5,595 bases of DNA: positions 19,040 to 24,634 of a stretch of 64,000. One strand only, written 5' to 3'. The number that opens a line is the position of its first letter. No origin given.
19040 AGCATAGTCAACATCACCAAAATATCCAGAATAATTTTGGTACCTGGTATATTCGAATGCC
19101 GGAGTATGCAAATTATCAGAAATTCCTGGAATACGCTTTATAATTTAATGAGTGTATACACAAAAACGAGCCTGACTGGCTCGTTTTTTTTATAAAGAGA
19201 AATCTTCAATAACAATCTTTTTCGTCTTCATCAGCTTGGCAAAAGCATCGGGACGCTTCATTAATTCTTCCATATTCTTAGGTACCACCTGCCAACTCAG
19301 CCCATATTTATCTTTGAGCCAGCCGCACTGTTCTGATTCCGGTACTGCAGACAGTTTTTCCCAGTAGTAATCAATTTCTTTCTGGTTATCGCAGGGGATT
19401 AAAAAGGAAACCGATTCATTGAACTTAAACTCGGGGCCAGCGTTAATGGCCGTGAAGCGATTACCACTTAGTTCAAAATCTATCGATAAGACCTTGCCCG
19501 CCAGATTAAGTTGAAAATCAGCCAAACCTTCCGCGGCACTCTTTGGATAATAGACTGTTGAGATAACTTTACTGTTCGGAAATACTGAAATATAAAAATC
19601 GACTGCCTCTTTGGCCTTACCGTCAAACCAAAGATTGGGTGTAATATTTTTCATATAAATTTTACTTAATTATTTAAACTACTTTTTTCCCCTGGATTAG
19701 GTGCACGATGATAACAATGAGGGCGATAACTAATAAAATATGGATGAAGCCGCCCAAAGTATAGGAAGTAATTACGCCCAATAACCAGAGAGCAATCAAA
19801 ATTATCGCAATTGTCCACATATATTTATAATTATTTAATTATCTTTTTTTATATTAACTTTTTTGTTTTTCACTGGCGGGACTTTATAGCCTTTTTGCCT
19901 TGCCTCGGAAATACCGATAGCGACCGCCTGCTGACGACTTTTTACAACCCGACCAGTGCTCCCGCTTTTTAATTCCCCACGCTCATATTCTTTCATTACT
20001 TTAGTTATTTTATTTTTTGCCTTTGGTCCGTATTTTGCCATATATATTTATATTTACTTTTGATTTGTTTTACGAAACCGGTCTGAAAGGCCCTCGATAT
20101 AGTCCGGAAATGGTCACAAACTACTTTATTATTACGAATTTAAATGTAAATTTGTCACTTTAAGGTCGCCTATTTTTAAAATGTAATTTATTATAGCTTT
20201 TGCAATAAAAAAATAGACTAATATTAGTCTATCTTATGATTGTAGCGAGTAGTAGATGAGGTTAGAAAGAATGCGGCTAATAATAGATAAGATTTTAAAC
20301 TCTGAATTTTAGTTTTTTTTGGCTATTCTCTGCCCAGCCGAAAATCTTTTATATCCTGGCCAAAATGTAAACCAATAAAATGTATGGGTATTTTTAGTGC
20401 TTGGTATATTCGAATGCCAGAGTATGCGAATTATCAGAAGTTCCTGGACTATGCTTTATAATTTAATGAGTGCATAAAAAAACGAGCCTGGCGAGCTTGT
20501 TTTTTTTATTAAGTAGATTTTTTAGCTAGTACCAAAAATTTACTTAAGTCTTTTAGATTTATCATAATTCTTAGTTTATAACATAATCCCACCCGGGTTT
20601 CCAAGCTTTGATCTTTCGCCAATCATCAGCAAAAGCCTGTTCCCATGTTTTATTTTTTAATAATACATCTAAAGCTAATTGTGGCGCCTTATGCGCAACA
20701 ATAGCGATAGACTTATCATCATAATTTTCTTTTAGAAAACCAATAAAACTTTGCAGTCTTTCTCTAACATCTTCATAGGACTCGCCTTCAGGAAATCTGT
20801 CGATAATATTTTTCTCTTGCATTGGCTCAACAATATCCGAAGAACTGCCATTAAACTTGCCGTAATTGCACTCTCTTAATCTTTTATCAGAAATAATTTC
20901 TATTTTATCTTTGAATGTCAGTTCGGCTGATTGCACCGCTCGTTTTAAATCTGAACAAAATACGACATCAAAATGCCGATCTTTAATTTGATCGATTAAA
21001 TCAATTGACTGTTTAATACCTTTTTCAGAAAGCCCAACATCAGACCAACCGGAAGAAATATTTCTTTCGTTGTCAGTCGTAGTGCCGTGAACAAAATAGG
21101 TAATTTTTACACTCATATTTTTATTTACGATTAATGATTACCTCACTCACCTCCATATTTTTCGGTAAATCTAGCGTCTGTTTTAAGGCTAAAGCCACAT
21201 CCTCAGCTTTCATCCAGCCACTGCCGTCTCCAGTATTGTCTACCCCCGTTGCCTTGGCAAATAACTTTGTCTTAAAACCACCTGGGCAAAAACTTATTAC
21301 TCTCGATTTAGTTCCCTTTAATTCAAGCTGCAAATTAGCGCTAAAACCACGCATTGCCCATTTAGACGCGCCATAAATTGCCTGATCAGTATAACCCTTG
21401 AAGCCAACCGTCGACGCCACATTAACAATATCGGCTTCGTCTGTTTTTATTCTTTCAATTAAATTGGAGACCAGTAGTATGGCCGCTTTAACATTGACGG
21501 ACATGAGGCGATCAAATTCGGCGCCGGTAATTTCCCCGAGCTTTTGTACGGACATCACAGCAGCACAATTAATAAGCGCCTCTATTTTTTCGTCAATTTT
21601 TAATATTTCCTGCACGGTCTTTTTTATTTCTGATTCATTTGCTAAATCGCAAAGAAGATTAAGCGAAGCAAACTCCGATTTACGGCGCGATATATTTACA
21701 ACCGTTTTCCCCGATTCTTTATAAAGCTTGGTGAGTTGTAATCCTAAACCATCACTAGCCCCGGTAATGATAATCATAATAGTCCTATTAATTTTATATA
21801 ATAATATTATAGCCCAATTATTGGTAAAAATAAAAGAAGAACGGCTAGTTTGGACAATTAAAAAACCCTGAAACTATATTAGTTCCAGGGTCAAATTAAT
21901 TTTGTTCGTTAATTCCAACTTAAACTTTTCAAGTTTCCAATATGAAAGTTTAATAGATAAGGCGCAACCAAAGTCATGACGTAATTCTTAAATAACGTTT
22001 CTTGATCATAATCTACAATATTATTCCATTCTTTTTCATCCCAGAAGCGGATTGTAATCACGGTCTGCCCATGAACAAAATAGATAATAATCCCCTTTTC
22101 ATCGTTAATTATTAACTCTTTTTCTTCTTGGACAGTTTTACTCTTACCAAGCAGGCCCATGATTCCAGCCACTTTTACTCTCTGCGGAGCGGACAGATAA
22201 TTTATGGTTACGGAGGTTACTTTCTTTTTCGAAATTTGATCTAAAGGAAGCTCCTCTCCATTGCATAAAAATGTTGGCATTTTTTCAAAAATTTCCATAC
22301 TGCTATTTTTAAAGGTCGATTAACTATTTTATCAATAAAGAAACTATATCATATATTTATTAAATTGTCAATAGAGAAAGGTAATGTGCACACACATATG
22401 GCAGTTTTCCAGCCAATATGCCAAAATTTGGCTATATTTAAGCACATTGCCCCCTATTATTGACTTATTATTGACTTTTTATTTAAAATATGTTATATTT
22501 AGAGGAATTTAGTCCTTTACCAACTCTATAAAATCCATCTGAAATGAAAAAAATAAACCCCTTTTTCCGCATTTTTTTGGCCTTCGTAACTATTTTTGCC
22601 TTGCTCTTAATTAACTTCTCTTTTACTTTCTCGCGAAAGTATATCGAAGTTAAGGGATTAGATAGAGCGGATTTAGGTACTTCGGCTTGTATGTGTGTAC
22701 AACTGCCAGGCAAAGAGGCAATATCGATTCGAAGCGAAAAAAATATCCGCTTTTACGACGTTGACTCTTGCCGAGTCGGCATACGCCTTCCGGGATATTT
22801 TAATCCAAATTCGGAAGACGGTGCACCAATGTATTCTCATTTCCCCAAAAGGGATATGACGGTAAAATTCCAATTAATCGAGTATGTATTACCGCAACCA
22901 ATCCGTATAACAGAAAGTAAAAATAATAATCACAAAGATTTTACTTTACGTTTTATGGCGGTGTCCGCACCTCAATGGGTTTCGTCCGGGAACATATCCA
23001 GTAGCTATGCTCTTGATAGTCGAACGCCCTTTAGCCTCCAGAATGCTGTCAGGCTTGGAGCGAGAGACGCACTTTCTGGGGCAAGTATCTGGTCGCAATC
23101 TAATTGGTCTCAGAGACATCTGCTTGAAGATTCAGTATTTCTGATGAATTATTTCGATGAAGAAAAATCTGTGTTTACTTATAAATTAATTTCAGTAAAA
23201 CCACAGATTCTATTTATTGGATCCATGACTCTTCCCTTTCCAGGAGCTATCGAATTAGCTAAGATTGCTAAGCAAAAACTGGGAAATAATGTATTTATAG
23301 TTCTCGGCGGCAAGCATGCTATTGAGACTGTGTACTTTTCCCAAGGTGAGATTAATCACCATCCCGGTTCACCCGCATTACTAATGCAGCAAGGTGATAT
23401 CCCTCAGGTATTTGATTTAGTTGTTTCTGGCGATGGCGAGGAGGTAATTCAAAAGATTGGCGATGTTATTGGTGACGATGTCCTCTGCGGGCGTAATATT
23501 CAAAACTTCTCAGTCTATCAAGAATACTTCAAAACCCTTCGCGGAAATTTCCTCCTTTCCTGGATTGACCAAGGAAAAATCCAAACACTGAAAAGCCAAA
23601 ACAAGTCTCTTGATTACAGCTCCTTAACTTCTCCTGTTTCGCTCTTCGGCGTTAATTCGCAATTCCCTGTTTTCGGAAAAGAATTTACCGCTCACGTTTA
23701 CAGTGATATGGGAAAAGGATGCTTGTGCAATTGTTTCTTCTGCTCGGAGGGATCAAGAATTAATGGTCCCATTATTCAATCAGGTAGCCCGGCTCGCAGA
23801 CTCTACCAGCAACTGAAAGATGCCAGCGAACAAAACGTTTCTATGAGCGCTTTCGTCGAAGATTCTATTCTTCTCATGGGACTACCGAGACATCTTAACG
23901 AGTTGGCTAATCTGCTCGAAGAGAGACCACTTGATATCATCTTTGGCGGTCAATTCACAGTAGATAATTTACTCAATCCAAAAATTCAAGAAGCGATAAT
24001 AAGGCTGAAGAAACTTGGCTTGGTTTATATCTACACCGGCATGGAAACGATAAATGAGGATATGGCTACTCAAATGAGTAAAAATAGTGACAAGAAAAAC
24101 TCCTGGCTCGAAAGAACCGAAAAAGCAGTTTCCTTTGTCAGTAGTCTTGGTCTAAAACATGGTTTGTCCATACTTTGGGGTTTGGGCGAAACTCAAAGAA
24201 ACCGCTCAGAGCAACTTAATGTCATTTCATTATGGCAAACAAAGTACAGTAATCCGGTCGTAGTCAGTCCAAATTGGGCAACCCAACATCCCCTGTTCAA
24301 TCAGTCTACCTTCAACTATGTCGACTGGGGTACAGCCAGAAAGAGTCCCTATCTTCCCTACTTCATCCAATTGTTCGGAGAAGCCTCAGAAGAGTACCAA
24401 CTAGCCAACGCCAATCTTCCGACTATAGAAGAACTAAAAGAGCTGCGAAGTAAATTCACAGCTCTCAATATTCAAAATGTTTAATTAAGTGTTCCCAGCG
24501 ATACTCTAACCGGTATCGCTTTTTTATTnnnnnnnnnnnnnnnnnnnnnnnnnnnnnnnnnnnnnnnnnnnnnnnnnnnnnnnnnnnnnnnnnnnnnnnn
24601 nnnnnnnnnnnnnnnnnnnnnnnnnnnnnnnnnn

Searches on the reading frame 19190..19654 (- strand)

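Call 83: search_protein_families(library=pfam, proteins=[window:19190-19654:-], max_evalue=0.001)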
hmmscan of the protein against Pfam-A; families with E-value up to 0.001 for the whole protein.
window:19190-19654:- (154 aa): 1 family
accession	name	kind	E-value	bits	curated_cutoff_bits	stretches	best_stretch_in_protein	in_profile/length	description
PF06983.19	3-dmu-9_3-mt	-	4.9e-41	140.3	24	1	3-124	2-116/116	3-demethylubiquinone-9 3-methyltransferase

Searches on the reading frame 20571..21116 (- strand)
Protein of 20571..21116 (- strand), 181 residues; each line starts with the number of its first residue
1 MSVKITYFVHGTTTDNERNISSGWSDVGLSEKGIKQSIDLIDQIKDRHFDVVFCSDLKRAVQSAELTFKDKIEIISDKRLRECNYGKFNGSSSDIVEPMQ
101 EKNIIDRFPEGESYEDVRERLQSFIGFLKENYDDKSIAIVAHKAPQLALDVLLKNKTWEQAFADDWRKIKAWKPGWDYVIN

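Call 83: search_protein_families(library=pfam, proteins=[window:20571-21116:-], max_evalue=0.001)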
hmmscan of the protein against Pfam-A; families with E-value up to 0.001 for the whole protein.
window:20571-21116:- (181 aa): 1 family
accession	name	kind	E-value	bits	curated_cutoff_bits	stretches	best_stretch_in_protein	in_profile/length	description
PF00300.27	His_Phos_1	-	1.4e-31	110.2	21.7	1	10-148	6-153/194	Histidine phosphatase superfamily (branch 1)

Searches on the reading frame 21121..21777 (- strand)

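Call 83: search_protein_families(library=pfam, proteins=[window:21121-21777:-], max_evalue=0.001)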
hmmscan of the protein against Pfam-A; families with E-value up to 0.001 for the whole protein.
window:21121-21777:- (218 aa): 5 families
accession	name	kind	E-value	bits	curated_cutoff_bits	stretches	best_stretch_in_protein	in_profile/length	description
PF00106.31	adh_short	-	2.9e-37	128.5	26.6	1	2-175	3-189/195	short chain dehydrogenase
PF13561.12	adh_short_C2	-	2.1e-22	80.3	27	1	9-181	19-189/236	Enoyl-(Acyl carrier protein) reductase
PF08659.16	KR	-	3.6e-11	43.8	22.6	1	2-148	3-162/180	KR domain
PF01370.27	Epimerase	-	7e-06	26.1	20.9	1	2-79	1-79/240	NAD dependent epimerase/dehydratase family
PF04321.23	RmlD_sub_bind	-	7.4e-06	25.7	27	1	2-133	3-112/287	RmlD substrate binding domain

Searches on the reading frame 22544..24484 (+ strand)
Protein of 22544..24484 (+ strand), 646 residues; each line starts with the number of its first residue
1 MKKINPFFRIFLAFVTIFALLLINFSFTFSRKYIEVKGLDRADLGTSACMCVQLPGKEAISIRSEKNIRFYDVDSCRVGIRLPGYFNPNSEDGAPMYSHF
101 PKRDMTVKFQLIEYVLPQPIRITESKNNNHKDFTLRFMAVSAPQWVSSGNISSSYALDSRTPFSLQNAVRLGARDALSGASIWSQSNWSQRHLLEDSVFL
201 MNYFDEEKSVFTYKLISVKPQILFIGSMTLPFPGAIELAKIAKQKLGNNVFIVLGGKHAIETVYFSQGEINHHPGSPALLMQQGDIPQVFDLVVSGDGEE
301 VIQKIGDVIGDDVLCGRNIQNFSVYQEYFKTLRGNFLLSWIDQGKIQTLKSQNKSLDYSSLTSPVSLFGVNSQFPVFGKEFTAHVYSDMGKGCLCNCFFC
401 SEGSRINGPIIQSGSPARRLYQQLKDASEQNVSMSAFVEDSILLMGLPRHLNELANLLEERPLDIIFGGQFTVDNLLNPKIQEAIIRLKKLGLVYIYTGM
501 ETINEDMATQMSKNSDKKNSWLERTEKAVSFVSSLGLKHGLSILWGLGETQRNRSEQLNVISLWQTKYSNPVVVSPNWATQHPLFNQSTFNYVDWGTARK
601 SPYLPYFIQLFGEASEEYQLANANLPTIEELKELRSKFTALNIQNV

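Call 3: search_protein_families(library=pfam, proteins=[window:22544-24484:+], max_evalue=0.01)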
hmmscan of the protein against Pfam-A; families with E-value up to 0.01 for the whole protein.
window:22544-24484:+ (646 aa): 1 family
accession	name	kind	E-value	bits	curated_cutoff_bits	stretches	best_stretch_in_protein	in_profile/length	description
PF04055.27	Radical_SAM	-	0.00015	22.4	29.5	1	390-551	4-156/166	Radical SAM superfamily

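Call 5: search_protein_families(library=ncbifam, proteins=[window:22544-24484:+], max_evalue=0.01)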
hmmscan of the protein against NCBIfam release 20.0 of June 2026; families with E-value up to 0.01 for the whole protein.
window:22544-24484:+ (646 aa): 4 families
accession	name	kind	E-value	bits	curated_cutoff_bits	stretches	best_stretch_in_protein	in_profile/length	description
TIGR04434.1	rSAM_Pput_1520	hypoth_equivalog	1e-126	423.6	550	1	135-636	1-510/515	B12-binding domain/radical SAM domain-containing protein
TIGR04367.1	HpnR_B12_rSAM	equivalog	3.1e-07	29.3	650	1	389-544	191-332/490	hopanoid C-3 methylase HpnR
TIGR02026.1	BchE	equivalog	1.5e-05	24.1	481.35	1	210-576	54-377/497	magnesium-protoporphyrin IX monomethyl ester anaerobic oxidative cyclase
TIGR03699.1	menaquin_MqnC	equivalog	0.0015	17.4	428.1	1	480-568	141-226/342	cyclic dehypoxanthinyl futalosine synthase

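Call 6: search_protein_families(library=padloc, proteins=[window:22544-24484:+], max_evalue=0.01)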
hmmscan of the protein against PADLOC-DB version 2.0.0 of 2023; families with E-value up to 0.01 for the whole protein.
window:22544-24484:+ (646 aa): 0 families
